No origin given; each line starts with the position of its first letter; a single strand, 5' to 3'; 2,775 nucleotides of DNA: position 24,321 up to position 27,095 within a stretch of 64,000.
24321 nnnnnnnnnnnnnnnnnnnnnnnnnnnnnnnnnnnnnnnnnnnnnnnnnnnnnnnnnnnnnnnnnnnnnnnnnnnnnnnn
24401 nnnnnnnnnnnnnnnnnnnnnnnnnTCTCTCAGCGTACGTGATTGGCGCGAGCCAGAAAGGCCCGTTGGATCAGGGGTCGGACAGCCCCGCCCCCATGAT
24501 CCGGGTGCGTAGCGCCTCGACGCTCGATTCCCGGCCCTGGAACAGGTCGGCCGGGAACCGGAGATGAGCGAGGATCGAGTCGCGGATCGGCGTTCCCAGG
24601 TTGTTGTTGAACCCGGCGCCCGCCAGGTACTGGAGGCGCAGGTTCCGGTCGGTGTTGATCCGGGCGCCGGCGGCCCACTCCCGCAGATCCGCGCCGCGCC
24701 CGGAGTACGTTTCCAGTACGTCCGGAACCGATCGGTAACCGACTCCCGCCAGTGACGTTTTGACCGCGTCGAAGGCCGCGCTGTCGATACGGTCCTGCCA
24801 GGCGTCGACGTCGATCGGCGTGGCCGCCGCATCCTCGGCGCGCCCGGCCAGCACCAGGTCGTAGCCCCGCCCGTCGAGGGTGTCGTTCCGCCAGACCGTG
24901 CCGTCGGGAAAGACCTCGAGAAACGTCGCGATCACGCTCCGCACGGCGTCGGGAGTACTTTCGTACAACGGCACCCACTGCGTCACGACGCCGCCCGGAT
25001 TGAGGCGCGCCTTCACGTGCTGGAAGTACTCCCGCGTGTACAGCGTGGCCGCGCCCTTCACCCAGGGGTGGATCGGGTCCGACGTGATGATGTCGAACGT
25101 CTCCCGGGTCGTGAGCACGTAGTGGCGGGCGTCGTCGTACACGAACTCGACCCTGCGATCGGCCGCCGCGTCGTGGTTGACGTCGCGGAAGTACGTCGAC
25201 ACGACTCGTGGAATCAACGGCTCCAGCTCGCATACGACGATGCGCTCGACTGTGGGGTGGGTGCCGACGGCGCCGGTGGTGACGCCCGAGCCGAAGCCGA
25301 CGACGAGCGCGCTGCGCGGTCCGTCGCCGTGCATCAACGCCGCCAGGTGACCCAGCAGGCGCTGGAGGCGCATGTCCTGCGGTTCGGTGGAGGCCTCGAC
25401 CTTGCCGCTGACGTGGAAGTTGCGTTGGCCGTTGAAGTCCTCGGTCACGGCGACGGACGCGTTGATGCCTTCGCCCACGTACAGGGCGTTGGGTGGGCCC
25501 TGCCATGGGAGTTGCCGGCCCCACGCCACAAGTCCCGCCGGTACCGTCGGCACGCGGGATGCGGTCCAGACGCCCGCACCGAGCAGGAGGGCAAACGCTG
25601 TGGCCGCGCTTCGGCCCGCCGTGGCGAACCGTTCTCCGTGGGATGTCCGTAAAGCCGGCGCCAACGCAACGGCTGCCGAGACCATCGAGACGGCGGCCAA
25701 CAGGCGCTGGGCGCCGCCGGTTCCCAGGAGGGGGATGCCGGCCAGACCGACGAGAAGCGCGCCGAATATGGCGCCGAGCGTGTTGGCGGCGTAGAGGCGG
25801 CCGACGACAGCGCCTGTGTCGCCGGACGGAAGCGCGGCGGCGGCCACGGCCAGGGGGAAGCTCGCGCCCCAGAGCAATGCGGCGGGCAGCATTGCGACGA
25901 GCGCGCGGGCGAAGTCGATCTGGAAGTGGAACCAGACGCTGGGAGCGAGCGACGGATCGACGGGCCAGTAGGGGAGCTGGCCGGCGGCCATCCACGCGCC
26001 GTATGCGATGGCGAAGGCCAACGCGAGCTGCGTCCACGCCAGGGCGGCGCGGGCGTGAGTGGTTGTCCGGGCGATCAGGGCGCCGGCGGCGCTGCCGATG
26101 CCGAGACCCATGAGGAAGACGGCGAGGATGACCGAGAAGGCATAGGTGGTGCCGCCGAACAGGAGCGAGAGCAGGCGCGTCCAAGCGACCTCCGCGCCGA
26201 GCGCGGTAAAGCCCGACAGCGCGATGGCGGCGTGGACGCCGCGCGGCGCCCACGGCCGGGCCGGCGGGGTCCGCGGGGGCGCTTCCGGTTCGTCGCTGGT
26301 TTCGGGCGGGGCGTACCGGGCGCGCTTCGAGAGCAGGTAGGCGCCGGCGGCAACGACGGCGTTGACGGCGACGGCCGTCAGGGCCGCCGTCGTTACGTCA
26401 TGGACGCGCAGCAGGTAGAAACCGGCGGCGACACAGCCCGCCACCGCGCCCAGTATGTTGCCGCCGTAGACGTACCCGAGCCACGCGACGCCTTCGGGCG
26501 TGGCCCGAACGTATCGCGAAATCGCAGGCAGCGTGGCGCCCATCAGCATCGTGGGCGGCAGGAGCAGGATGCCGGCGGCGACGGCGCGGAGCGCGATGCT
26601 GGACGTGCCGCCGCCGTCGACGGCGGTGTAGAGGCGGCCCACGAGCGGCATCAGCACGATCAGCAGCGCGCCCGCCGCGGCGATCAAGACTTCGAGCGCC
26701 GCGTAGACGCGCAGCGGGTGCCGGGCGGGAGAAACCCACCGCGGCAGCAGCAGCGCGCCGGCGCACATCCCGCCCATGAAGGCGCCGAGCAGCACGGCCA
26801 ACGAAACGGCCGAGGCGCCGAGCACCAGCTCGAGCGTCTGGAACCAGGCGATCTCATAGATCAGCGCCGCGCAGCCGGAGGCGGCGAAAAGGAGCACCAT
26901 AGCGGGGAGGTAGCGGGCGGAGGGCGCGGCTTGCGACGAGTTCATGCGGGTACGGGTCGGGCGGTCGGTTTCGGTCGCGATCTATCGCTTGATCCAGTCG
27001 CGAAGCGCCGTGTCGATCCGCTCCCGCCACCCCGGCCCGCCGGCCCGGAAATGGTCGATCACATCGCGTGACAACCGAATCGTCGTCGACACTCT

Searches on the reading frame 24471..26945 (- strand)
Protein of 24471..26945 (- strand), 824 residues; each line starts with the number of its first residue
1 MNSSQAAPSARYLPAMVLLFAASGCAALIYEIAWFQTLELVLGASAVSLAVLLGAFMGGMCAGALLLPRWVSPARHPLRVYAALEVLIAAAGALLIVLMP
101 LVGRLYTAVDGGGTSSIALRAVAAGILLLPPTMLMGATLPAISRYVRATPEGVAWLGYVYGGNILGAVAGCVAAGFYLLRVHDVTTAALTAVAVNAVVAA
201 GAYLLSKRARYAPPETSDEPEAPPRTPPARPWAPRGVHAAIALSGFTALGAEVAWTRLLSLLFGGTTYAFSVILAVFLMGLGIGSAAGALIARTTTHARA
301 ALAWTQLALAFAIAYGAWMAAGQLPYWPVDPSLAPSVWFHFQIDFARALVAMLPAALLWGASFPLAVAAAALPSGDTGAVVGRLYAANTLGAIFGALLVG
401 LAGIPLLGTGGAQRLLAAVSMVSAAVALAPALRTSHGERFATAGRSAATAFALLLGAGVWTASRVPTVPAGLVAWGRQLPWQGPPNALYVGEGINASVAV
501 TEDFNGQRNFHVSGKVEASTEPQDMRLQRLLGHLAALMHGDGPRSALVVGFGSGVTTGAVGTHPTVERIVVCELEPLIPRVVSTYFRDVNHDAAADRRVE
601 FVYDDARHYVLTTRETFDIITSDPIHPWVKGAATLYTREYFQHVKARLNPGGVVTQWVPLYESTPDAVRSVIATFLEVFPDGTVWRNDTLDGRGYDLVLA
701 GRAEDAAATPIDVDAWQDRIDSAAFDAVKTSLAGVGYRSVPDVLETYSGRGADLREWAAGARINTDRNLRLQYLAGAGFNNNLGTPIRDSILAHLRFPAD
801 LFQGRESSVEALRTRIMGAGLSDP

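Call 67: search_protein_families(library=pfam, proteins=[window:24471-26945:-], max_evalue=0.001)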
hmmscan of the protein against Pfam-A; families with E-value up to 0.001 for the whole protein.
window:24471-26945:- (824 aa): 1 family
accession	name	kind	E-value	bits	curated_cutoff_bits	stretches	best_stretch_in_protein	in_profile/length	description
PF01564.23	Spermine_synth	-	7e-19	68.5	22.9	1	527-656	4-130/186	Spermine/spermidine synthase domain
